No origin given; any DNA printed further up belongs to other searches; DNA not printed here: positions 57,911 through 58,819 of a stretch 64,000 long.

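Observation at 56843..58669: RNA repair cassette: RtcB ligase followed by a 2H phosphoesterase, in a tRNA-rich phage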

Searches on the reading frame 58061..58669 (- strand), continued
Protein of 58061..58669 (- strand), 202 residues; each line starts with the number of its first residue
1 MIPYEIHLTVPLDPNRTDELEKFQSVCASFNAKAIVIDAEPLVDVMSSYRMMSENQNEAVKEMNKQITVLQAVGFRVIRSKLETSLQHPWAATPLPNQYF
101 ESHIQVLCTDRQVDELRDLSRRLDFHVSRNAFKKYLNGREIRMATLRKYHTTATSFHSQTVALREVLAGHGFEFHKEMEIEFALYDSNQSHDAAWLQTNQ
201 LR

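Call 29: fold_search(model_id=the predicted structure, library=viral)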
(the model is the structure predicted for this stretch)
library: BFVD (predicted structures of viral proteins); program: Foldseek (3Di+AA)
matches with E <= 10: 1112; with E <= 0.001: 12
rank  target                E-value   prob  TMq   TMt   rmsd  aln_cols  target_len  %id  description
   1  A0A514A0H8            6.0e-21  1.00  0.88  0.86   1.9       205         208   40  Uncharacterized protein [Aeromonas phage LAh_8]
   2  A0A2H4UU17            4.9e-12  1.00  0.82  0.53   2.7       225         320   21  Uncharacterized protein [Bodo saltans virus]
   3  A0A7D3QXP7            5.2e-12  1.00  0.81  0.76   2.6       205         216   20  Uncharacterized protein [Fadolivirus FV1/VV64]
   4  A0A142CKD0            2.9e-11  1.00  0.77  0.54   3.1       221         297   22  (no name in the UniProt tables at hand)
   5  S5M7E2                6.3e-11  1.00  0.70  0.71   3.9       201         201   24  Uncharacterized protein [Sinorhizobium phage phiM12]
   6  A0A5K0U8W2            6.7e-11  1.00  0.76  0.59   3.8       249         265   19  Uncharacterized protein [Yasminevirus sp. GU-2018]
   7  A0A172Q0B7            1.4e-10  1.00  0.70  0.68   4.1       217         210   22  Uncharacterized protein [Acinetobacter phage vB_AbaM_ME3]
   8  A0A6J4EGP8            3.3e-10  1.00  0.63  0.76   2.9       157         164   34  (no name in the UniProt tables at hand)
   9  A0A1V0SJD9            1.1e-09  1.00  0.77  0.65   3.2       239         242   18  Uncharacterized protein [Klosneuvirus KNV1]
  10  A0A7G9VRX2            8.8e-09  1.00  0.63  0.72   4.4       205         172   18  Uncharacterized protein [Rheinheimera phage vB_RspM_barba_12-9E]
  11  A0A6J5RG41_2          3.4e-05  1.00  0.44  0.17   9.9       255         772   11  Inorganic pyrophosphatase domain-containing protein [uncultured Caudovirales phage]
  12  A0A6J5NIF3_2          1.5e-04  1.00  0.43  0.12  11.3       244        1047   11  Large polyvalent protein associated domain-containing protein [uncultured Caudovirales phage]
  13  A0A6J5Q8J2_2          1.2e-03  0.99  0.39  0.11  10.0       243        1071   10  RelA/SpoT [uncultured Caudovirales phage]
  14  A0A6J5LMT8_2          4.4e-03  0.98  0.44  0.12   6.7       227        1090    7  Uncharacterized protein [uncultured Caudovirales phage]
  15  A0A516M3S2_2          6.4e-03  0.77  0.33  0.10  10.5       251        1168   10  (no name in the UniProt tables at hand)
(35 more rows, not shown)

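Call 30: search_solved_structures(query=A1, max_evalue=10, show_alignments=3)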
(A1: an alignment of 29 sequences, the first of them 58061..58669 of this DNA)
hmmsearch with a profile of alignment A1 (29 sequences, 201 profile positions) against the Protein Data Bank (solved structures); distinct sequences matched with E-value up to 10: 3.
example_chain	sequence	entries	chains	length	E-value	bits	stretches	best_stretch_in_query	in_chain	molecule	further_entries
2v66_B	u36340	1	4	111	0.18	14.4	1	92-160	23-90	NUCLEAR DISTRIBUTION PROTEIN NUDE-LIKE 1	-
8arf_B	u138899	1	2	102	0.21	14.2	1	105-174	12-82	Protein Spindly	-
1s3l_A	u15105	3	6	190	1.1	11.8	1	95-151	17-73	Hypothetical protein MJ0936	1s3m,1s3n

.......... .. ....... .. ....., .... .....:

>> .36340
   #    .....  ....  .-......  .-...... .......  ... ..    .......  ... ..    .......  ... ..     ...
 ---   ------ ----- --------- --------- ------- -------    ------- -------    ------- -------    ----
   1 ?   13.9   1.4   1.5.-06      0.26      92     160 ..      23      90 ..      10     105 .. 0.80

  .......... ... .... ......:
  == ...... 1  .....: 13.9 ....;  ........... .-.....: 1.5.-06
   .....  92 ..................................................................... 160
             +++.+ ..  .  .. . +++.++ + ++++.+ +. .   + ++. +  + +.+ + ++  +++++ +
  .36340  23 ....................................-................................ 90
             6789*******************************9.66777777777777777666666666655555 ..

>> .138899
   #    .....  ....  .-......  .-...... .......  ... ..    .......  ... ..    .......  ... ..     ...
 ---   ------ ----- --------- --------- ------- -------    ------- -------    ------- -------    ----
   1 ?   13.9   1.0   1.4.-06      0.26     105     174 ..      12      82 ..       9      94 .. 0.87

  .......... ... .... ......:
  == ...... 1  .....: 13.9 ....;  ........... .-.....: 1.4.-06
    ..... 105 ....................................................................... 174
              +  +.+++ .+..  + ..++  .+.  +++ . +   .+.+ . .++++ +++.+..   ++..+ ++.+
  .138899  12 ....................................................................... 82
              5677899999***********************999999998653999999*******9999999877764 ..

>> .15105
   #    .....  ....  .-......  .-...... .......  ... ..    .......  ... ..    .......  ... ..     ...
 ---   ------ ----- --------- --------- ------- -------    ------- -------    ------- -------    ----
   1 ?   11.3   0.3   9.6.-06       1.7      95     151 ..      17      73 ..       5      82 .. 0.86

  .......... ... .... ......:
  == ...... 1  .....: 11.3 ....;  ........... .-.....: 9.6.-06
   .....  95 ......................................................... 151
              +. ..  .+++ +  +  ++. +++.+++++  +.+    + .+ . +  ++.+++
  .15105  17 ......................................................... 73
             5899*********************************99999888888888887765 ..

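Call 36: search_protein_representatives(alignment_id=A1)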
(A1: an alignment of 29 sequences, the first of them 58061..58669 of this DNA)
Query: 29 sequences, 201 profile positions. Proteins with E-value up to 0.001 (for the whole library): 2131; up to 1e-10: 1480; up to 1e-30: 293. The best 150 are listed.
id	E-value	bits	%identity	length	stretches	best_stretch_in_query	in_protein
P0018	2.1e-87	308.1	-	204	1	2-198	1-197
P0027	7.9e-63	227.9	-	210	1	2-197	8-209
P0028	8.5e-62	224.5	-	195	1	2-199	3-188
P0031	3.5e-50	186.6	-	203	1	3-196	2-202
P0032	1.9e-48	181.0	-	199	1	3-197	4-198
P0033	2.8e-47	177.1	-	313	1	3-197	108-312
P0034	2.9e-47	177.1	-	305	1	2-197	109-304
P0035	8.3e-47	175.6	-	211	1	3-197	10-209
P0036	1.0e-46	175.3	-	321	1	2-197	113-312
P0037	1.1e-46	175.2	-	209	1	2-199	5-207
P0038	1.8e-46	174.5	-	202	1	2-198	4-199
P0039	2.4e-46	174.1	-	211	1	2-198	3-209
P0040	4.2e-46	173.3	-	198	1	3-198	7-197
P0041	8.6e-46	172.3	-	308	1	2-197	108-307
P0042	9.2e-46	172.2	-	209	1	3-197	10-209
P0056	1.3e-43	165.1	-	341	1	2-197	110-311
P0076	1.6e-41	158.3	-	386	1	2-197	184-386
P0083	5.1e-41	156.7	-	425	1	2-199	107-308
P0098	3.2e-40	154.1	-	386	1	3-199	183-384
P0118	2.6e-39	151.1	-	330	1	3-200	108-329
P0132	1.0e-38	149.2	-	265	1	3-197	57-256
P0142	2.3e-38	148.0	-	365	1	3-199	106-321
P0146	3.0e-38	147.6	-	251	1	3-199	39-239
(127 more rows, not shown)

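Call 37: search_protein_families(library=pfam, proteins=[P0033, P0036, P0076, P0083, P0056, P0142, P0132, P0098, P0118, P0146], max_evalue=0.01)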
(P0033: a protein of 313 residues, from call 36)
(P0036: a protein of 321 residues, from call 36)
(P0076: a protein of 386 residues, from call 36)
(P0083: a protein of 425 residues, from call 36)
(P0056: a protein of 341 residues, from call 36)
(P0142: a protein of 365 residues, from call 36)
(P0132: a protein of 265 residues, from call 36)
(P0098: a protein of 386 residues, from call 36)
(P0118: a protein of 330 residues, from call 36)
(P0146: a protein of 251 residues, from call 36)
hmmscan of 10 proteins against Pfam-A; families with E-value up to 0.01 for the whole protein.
P0033 (313 aa): 1 family
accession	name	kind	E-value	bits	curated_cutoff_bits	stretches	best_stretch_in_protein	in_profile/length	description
PF12643.12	MazG-like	-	4.3e-05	24.1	27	1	50-101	28-78/85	MazG-like family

P0036 (321 aa): 0 families

P0076 (386 aa): 0 families

P0083 (425 aa): 1 family
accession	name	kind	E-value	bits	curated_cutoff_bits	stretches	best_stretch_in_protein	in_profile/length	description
PF12643.12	MazG-like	-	0.0006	20.4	27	1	45-95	28-72/85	MazG-like family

P0056 (341 aa): 0 families

P0142 (365 aa): 0 families

P0132 (265 aa): 0 families

P0098 (386 aa): 0 families

P0118 (330 aa): 1 family
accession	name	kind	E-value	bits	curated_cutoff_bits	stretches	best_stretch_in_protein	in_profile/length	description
PF12643.12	MazG-like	-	0.0056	17.4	27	0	53-104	30-81/85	MazG-like family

P0146 (251 aa): 0 families

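Call 39: find_related_loci(query=A1, collection=viral_contigs, flank=8000)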
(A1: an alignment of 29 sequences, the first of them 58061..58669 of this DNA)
Query A1 (202 aa) in viral_contigs; peptide patterns used: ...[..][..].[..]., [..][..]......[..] (x = any residue, [..] = any of these).
39 stretches matched a pattern; 17 encode a relative of the query (tblastn E <= 1e-3); 16 distinct loci.
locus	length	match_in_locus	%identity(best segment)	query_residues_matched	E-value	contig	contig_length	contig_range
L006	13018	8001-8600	78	1-200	5e-106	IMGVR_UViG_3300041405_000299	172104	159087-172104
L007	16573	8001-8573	41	4-196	2e-47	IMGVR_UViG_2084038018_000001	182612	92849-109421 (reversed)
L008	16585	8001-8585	57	4-198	9e-80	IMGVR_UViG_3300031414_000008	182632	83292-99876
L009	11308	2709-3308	39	3-196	1e-39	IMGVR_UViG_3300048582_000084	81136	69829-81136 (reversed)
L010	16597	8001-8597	41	4-195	1e-34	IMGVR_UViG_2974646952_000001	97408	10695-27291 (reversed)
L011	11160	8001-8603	34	2-198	2e-27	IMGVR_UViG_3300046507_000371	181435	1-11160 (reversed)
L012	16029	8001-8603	34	2-198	2e-27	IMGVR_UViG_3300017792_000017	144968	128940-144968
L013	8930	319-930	33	2-197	8e-27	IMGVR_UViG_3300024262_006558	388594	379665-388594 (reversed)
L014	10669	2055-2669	34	4-197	7e-24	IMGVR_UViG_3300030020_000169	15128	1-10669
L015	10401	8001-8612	31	1-196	5e-21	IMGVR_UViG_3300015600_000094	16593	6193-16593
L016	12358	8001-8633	31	3-197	4e-20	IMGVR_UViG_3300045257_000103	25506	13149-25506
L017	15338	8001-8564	29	4-199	1e-19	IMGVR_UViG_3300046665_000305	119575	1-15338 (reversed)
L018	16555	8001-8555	30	4-198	5e-17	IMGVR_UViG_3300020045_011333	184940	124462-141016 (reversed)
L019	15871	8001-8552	29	4-198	4e-16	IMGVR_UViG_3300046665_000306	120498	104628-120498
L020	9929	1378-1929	29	4-198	4e-16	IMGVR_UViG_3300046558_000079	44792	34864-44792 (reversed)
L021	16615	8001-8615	34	4-197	7e-24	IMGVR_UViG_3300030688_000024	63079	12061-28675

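Call 41: find_related_loci(query=A1, collection=genome_contigs, flank=6000)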
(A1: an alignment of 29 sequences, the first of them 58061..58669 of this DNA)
Query A1 (202 aa) in genome_contigs; peptide patterns used: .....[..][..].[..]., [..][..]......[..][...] (x = any residue, [..] = any of these).
12 stretches matched a pattern; 1 encode a relative of the query (tblastn E <= 1e-3); 1 distinct loci.
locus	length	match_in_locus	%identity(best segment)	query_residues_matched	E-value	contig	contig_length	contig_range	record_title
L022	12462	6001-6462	32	51-196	2e-16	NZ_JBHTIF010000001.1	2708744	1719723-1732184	Lysobacter brunescens strain CCUG 55585 GCM70027549_34, whole genome shotgun sequence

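Call 42: find_related_loci(query=A1, collection=metagenome_contigs, flank=6000)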
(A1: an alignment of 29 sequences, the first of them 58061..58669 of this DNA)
Query A1 (202 aa) in metagenome_contigs; peptide patterns used: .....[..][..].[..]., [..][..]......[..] (x = any residue, [..] = any of these).
102 stretches matched a pattern; 20 encode a relative of the query (tblastn E <= 1e-3); 20 distinct loci.
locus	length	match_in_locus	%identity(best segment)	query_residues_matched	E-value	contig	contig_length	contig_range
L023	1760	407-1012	99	1-202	9e-150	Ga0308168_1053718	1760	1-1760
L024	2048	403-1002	80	1-200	5e-115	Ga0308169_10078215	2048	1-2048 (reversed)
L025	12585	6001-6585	57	4-198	5e-80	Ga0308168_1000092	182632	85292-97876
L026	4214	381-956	54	4-196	3e-68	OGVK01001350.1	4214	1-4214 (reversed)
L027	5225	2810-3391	49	4-198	2e-61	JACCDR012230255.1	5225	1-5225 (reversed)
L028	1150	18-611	40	1-199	1e-50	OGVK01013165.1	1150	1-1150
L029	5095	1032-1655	39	2-197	2e-35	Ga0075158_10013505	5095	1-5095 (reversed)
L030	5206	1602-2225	39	2-197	2e-35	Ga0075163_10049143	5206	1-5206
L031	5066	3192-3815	39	2-197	2e-35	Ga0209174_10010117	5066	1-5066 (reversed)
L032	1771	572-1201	34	2-197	2e-31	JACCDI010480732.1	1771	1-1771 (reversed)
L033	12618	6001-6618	38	3-197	2e-31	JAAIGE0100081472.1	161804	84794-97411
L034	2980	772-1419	32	2-197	2e-30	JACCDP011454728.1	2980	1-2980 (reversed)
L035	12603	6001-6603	34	2-198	1e-27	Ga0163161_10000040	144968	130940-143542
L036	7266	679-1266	34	4-196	1e-26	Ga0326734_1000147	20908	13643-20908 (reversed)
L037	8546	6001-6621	34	2-196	5e-25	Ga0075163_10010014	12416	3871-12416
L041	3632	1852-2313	32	51-196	5e-16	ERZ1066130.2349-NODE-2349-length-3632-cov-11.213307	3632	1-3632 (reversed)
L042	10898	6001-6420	29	64-199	9e-13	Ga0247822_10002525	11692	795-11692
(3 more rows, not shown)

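Call 43: find_encoding_contigs(protein=P0020, flank=6000, max_places=2)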
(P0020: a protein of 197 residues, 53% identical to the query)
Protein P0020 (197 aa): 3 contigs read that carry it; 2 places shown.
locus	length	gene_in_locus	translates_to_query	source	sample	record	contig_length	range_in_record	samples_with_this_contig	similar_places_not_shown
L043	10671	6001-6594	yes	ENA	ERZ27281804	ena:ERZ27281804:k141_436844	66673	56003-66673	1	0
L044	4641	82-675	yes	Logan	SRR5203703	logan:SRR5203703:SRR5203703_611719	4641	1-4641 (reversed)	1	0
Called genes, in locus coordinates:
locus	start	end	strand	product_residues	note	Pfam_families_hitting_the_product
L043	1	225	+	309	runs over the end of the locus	PF04055:Radical_SAM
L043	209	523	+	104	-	-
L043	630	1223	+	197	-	-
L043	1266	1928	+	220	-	-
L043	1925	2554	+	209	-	-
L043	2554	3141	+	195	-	-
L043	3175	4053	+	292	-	PF00149:Metallophos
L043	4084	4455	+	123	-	-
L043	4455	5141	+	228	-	PF10547:P22_AR_N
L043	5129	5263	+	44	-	-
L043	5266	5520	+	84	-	-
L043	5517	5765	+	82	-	-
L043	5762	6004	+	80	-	-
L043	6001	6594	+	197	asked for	-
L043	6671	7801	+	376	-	PF01139:RtcB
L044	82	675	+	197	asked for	-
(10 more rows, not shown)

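Call 44: find_encoding_contigs(protein=P0022, flank=6000, max_places=2)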
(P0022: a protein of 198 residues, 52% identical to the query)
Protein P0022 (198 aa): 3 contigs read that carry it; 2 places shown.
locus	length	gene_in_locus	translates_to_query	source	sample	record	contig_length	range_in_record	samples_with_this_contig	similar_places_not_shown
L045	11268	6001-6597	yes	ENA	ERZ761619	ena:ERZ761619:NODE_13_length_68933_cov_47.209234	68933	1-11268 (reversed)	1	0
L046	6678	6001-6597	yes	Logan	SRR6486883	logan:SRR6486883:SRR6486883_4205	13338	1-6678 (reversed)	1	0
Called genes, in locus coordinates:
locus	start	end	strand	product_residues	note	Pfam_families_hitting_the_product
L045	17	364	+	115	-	-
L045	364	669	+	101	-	-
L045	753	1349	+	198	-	-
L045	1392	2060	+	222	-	-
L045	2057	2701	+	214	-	-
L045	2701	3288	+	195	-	-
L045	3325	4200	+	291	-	PF00149:Metallophos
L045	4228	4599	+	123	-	-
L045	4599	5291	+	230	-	PF10547:P22_AR_N (weak)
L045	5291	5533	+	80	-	-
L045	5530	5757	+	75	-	-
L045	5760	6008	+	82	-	-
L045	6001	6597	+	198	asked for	-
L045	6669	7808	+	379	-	PF01139:RtcB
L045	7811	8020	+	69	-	-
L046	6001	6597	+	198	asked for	-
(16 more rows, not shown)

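Call 45: find_encoding_contigs(protein=P0010, flank=6000, max_places=2)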
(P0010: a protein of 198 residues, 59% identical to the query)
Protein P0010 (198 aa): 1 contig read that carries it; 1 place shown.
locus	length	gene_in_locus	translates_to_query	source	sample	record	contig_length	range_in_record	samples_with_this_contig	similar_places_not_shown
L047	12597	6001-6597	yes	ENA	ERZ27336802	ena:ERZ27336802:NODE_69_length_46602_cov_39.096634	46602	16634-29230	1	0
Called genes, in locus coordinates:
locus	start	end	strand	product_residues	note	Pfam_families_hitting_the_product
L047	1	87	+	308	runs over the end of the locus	PF04055:Radical_SAM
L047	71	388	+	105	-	-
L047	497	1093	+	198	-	-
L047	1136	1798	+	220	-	-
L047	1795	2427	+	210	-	-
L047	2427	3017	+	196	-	-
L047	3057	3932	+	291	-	PF00149:Metallophos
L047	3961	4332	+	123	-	-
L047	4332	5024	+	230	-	PF10547:P22_AR_N (weak)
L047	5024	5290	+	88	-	-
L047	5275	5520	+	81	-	-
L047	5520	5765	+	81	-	-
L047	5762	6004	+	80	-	-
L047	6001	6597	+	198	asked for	-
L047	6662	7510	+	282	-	PF10547:P22_AR_N (weak)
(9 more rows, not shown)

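Call 49: search_protein_families(library=pfam, proteins=[L002:6812-8023:+, L016:8690-9976:+, L030:2216-3274:+, L037:6930-8105:+, L041:2307-3374:+, L042:6423-7514:+, L022:6377-7591:+, L004:2545-3792:+, L021:8624-10741:+, L012:8591-9196:+], max_evalue=0.01)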
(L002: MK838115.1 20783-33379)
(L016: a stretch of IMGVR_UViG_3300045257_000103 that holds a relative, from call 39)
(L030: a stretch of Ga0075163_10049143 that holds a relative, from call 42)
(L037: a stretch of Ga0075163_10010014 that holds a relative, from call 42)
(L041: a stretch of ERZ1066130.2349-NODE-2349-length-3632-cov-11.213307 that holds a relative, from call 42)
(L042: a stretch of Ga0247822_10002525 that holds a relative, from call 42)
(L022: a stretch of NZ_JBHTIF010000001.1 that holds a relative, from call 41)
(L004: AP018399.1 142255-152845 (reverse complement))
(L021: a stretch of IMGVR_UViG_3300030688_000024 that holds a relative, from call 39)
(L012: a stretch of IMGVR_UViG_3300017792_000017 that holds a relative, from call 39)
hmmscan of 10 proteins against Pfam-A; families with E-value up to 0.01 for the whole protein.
L002:6812-8023:+ (403 aa): 10 families
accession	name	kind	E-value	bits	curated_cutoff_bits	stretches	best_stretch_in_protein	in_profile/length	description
PF00004.35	AAA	-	2.2e-08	35.1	21.2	1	80-184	1-125/131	ATPase family associated with various cellular activities (AAA)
PF20720.3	nSTAND3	-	1.3e-06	28.6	27.2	1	77-171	17-112/155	Novel STAND NTPase 3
PF25199.1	nSTAND_NTPase5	-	0.00018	21.8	34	1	72-142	36-109/145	Novel STAND NTPase 5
PF05673.19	DUF815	-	0.00028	20.5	23.8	1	64-170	41-150/249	Protein of unknown function (DUF815)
PF05729.18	NACHT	-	0.00082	19.7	26.7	0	80-106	3-29/167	NACHT domain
PF00910.28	RNA_helicase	-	0.0011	19.8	21.5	1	80-156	1-72/105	RNA helicase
PF07724.20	AAA_2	-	0.004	17.7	27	0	130-163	76-107/166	AAA domain (Cdc48 subfamily)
PF24404.1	nSTAND_NTPase7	-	0.004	16.6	27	1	80-137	15-71/399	Novel STAND NTPase 7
PF07728.20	AAA_5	-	0.0047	17.4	22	0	79-140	1-77/139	AAA domain (dynein-related subfamily)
PF13173.12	AAA_14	-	0.0063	17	27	0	80-176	5-105/129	AAA domain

L016:8690-9976:+ (428 aa): 2 families
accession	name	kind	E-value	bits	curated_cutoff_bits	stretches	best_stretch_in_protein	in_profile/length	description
PF00644.27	PARP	-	1e-28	100.7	26.7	1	254-399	4-143/199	Poly(ADP-ribose) polymerase catalytic domain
PF05406.20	WGR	-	3.4e-10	40.3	22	1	7-69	4-75/79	WGR domain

L030:2216-3274:+ (352 aa): 0 families

L037:6930-8105:+ (391 aa): 2 families
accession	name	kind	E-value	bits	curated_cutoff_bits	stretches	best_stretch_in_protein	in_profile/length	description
PF00535.33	Glycos_transf_2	-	2e-05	25.1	23.3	1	10-79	6-78/168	Glycosyl transferase family 2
PF13704.12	Glyco_tranf_2_4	-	0.00079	20.3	27.5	1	11-106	1-87/98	Glycosyl transferase family 2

L041:2307-3374:+ (355 aa): 1 family
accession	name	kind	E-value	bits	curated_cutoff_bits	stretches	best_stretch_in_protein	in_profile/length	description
PF08843.17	AbiEii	-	1.4e-16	61.6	22.5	1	100-326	3-224/238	Nucleotidyl transferase AbiEii toxin, Type IV TA system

L042:6423-7514:+ (363 aa): 1 family
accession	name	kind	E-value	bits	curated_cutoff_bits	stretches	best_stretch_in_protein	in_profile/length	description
PF08843.17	AbiEii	-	2.4e-15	57.6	22.5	1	129-346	8-229/238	Nucleotidyl transferase AbiEii toxin, Type IV TA system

L022:6377-7591:+ (404 aa): 1 family
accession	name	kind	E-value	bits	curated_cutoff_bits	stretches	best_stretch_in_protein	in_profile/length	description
PF08843.17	AbiEii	-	1.3e-17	65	22.5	1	148-375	2-224/238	Nucleotidyl transferase AbiEii toxin, Type IV TA system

L004:2545-3792:+ (415 aa): 0 families

L021:8624-10741:+ (705 aa): 1 family
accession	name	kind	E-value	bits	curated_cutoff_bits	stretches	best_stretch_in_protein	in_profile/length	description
PF00476.26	DNA_pol_A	-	4.3e-22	79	34.3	1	337-702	28-380/381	DNA polymerase family A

L012:8591-9196:+ (201 aa): 1 family
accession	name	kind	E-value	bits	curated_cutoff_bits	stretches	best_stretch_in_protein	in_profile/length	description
PF02178.24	AT_hook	-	8.9e-05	22.4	17.4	0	133-144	1-12/13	AT hook motif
